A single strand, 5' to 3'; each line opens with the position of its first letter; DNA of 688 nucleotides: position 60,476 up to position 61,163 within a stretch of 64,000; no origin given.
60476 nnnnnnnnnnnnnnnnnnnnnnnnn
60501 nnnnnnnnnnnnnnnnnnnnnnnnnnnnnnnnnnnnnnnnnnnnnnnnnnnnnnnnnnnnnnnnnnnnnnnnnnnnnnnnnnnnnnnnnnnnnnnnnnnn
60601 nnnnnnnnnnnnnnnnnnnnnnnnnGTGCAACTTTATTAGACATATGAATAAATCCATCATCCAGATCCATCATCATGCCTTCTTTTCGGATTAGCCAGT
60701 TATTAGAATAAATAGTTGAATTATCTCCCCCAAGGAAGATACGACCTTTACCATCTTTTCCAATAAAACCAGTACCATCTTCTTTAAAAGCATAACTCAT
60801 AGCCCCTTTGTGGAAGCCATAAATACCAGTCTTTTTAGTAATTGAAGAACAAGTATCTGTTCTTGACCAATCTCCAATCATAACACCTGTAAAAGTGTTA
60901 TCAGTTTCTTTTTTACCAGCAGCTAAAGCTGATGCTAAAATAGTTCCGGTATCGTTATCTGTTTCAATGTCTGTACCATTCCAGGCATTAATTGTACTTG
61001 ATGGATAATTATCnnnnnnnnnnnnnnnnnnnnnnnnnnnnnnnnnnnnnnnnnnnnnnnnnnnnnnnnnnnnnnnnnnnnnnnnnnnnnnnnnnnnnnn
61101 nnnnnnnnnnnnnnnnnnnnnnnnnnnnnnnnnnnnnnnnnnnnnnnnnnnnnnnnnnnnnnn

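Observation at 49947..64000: Three more giant beta-rich virion proteins (974, 1845 and >=1565 aa) encoded by 16 fragmentary track ORFs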

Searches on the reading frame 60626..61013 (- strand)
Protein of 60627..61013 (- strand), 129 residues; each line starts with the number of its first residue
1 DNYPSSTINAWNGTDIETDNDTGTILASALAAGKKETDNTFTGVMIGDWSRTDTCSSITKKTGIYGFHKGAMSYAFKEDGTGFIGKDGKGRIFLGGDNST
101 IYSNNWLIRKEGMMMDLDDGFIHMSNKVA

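Call 78: search_protein_representatives(protein=window:60626-61013:-)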
Query: 129 residues. Proteins with E-value up to 0.001 (for the whole library): 1696; up to 1e-10: 855; up to 1e-30: 129. The best 150 are listed.
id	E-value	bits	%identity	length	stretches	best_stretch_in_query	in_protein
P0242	9.7e-69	245.6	90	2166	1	1-128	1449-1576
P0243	3.8e-54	198.4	71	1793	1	1-125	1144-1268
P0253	1.3e-52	193.5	67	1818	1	1-127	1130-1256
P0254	1.4e-52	193.3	72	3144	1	1-127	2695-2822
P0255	1.9e-51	189.7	66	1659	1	1-125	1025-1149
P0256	1.1e-49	183.9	67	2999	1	1-127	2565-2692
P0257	2.5e-49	182.8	69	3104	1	1-127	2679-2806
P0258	3.0e-49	182.6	70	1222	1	1-125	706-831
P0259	8.4e-49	181.1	69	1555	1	2-125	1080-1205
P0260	1.0e-48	180.8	63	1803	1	1-126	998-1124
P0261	1.2e-48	180.6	68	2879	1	1-124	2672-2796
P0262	1.6e-48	180.3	68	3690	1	1-124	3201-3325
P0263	4.3e-48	178.9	66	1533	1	2-127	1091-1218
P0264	5.8e-48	178.4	65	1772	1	1-125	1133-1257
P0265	9.7e-48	177.7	66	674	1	1-126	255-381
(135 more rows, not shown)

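Call 80: search_protein_families(library=pfam, alignment_id=A5, max_evalue=0.001)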
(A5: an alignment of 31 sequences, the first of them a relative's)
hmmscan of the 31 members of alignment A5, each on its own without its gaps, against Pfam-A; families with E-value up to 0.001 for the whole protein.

A. member 1, P0258 (1222 aa): 0 families

B. families by the number of members that match (of 31 scanned): 0 families

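Call 82: search_protein_families(library=phrogs, alignment_id=A5, max_evalue=0.001)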
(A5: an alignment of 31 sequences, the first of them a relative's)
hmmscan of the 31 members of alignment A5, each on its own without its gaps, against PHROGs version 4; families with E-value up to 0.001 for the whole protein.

A. member 1, P0258 (1222 aa): 0 families

B. families by the number of members that match (of 31 scanned): 5 families
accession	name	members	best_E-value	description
phrog_13518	-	1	4.6e-06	-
phrog_892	-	1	6.7e-06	tail fiber protein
phrog_36443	-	1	1.1e-05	-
phrog_923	-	1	2.3e-05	-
phrog_22201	-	1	5.5e-05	tail fiber protein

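Call 83: search_dna_similar(query=window:60627-61013:-, collection=phages, mode=protein, max_evalue=0.001, max_rows=40, rows=spread)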
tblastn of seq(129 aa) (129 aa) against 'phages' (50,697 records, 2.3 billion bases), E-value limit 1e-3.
Records with a match: 1; places in all: 1; records where one place covers at least 80% of the query: 0.
Best place of each record, by identity: <60% 1.
By first word of the organism name: Phage 1.
By host as written in the record: - 1.
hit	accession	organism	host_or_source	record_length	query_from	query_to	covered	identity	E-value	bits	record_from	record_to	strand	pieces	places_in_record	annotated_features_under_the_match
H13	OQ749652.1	Phage Phass-1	human gut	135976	3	102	78%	35.3%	2e-11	65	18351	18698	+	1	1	hypothetical protein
